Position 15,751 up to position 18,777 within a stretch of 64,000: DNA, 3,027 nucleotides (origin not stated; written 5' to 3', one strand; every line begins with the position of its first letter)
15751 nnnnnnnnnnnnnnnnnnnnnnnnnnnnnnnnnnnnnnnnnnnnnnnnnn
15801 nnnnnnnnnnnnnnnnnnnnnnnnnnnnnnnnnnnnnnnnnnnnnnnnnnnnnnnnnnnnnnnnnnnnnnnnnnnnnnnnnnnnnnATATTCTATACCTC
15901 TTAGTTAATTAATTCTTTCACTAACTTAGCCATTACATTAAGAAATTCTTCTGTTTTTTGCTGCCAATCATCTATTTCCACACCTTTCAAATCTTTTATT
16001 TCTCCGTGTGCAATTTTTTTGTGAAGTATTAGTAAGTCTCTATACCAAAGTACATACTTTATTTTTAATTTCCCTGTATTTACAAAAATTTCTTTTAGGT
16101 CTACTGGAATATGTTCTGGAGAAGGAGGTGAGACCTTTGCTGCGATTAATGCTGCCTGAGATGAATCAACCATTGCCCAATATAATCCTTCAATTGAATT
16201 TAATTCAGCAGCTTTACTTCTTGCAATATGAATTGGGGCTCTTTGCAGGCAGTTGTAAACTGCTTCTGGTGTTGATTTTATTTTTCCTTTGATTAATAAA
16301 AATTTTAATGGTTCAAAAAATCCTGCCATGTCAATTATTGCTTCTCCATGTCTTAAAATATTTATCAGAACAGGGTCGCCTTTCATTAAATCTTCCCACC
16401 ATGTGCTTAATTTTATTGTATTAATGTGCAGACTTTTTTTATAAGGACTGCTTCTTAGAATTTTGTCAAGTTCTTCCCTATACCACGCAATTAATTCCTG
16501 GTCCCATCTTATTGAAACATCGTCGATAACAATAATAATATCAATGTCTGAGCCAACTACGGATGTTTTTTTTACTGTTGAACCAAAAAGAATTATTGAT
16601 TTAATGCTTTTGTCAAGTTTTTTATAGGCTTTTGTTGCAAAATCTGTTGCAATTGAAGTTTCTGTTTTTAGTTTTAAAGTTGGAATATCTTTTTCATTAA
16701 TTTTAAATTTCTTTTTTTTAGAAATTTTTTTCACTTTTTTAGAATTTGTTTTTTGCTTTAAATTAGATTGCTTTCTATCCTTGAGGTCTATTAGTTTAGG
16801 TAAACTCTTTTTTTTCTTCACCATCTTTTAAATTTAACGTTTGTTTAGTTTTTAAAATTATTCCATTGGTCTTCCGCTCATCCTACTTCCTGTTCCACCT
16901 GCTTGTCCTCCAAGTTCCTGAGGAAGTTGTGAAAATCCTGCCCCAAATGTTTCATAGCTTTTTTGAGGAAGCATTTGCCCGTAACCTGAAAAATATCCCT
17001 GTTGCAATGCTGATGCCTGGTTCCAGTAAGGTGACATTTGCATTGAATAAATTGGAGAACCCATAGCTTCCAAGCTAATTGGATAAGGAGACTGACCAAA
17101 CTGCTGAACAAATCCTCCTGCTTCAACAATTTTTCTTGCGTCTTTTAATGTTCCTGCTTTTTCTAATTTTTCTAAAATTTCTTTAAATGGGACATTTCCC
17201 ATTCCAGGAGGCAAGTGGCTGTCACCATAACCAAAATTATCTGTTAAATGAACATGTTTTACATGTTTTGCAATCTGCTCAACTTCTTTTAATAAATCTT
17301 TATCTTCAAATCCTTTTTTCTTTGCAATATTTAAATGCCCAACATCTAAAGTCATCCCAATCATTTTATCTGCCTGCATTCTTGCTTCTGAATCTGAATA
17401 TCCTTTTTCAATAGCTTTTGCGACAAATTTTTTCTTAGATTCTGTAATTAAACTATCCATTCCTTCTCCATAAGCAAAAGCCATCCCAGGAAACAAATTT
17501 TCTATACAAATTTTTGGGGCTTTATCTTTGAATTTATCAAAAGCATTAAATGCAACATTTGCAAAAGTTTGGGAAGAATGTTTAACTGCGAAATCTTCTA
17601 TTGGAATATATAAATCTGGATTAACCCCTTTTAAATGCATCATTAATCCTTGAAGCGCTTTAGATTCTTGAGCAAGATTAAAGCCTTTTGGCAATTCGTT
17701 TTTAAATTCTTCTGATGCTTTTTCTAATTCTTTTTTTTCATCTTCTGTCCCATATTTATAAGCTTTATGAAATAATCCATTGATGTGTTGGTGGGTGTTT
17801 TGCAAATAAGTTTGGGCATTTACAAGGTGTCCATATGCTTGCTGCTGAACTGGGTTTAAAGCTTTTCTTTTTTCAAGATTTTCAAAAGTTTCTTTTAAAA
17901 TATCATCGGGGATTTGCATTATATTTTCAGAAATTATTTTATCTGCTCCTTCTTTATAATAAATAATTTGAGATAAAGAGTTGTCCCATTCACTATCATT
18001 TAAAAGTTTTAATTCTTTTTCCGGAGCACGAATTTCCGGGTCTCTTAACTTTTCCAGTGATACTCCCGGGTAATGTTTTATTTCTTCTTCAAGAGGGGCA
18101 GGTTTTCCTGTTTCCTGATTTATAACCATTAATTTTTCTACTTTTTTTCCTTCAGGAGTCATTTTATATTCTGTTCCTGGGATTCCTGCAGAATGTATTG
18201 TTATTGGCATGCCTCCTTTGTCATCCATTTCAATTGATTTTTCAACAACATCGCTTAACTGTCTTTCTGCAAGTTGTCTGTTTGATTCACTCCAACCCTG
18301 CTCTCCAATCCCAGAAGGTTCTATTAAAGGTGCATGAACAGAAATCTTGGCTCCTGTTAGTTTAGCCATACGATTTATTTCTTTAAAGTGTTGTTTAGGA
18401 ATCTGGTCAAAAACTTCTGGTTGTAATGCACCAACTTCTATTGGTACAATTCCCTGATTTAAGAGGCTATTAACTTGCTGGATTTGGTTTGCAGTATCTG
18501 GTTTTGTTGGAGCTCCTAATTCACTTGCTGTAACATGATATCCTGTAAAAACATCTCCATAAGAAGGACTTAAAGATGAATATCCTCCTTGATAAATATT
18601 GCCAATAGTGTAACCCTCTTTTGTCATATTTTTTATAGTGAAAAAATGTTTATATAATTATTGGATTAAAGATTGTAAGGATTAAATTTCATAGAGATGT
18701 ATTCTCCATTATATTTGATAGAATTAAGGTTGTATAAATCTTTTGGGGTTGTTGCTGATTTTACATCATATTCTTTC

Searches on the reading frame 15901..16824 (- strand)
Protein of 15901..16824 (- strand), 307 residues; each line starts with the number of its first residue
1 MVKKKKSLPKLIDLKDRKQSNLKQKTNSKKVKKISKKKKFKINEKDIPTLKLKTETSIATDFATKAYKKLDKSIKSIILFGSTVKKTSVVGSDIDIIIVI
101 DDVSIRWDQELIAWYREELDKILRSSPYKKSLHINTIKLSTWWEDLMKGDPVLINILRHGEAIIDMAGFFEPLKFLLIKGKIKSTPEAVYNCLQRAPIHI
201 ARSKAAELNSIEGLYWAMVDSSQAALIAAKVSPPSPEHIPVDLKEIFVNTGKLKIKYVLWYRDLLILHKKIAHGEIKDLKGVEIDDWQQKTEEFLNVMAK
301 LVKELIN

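Call 74: search_protein_families(library=pfam, proteins=[window:15901-16824:-], max_evalue=0.00001)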
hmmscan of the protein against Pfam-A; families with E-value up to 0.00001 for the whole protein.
window:15901-16824:- (307 aa): 2 families
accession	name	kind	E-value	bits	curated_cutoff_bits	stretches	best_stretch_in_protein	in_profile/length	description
PF18765.7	Polbeta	-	1.9e-07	31.6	26.9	1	69-111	8-49/93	Polymerase beta, Nucleotidyltransferase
PF01909.29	NTP_transf_2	-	2.9e-07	31.2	21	1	66-123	7-65/93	Nucleotidyltransferase domain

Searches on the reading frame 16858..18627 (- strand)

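Call 74: search_protein_families(library=pfam, proteins=[window:16858-18627:-], max_evalue=0.00001)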
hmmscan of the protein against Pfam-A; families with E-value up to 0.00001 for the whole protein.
window:16858-18627:- (589 aa): 1 family
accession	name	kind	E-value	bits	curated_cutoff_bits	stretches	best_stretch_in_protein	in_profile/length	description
PF01261.30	AP_endonuc_2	-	4.3e-11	43.4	31.1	1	420-492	150-220/249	Xylose isomerase-like TIM barrel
